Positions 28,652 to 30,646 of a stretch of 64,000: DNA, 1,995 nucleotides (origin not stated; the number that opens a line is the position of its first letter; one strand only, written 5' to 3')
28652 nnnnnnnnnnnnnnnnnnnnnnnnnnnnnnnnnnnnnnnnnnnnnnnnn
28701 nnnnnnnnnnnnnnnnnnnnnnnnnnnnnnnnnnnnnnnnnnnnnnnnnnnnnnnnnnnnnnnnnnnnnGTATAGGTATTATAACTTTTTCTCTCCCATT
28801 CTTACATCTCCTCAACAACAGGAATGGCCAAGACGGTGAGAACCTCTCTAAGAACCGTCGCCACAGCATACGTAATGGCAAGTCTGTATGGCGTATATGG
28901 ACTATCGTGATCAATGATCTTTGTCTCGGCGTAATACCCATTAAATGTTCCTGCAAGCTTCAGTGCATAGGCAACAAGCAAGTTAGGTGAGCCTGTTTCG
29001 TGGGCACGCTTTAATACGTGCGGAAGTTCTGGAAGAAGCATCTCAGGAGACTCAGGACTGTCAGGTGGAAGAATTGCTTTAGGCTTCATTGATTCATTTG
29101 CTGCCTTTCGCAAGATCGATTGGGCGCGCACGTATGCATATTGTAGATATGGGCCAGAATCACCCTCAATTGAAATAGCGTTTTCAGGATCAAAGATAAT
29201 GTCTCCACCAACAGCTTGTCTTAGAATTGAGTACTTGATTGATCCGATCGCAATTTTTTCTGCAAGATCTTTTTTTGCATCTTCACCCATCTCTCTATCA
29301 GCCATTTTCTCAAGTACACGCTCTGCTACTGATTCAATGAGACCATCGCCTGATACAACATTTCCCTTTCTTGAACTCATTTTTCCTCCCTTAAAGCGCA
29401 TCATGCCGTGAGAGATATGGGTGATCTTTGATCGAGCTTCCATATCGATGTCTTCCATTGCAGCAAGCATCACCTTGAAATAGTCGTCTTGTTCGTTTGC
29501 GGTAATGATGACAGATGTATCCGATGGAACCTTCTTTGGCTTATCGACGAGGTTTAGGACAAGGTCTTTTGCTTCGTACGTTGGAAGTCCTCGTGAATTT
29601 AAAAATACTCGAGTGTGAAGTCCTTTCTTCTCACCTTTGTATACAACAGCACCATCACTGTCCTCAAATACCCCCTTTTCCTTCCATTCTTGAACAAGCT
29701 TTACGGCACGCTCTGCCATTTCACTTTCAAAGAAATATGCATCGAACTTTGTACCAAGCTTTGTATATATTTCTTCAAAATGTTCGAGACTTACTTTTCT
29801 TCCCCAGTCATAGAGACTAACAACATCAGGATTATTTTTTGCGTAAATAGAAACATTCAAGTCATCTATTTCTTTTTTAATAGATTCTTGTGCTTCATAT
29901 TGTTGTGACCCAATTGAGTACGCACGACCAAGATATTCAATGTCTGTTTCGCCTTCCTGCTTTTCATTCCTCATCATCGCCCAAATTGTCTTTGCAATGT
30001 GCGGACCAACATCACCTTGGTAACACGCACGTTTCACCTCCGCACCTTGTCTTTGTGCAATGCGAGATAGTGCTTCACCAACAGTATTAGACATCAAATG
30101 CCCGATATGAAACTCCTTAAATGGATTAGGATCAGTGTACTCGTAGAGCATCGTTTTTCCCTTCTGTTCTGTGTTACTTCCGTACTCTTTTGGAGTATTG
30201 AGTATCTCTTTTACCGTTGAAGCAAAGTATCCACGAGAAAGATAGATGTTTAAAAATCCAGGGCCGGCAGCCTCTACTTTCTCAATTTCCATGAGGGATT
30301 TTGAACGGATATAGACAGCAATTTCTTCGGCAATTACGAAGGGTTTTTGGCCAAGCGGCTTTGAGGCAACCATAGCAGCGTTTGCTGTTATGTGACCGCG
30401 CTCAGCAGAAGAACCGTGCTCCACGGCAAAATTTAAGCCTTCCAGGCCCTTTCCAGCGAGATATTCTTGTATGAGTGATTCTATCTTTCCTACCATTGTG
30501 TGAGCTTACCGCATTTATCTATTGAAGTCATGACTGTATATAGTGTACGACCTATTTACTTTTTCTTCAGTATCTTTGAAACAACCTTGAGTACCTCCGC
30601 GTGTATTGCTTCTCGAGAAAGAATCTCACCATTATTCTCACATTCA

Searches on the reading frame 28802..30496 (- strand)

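Call 12: search_protein_families(library=pfam, proteins=[window:28802-30496:-], max_evalue=0.001)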
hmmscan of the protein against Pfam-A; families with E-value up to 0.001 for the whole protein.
window:28802-30496:- (564 aa): 5 families
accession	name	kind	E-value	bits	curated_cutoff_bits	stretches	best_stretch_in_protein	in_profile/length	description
PF00750.26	tRNA-synt_1d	-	6e-34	118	23.3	1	95-436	2-348/349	tRNA synthetases class I (R), catalytic domain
PF05746.21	DALR_1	-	2.2e-20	73.3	22.3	1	451-564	1-117/117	DALR anticodon binding domain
PF03485.21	Arg_tRNA_synt_N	-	4.4e-15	56.5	21.5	1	5-86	3-85/85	Arginyl tRNA synthetase N terminal domain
PF09334.17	tRNA-synt_1g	-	3.9e-05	23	20.1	0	350-391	307-346/391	tRNA synthetases class I (M)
PF00133.28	tRNA-synt_1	-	0.00013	21.3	22.7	0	105-216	12-125/414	tRNA synthetases class I (I, L, M and V)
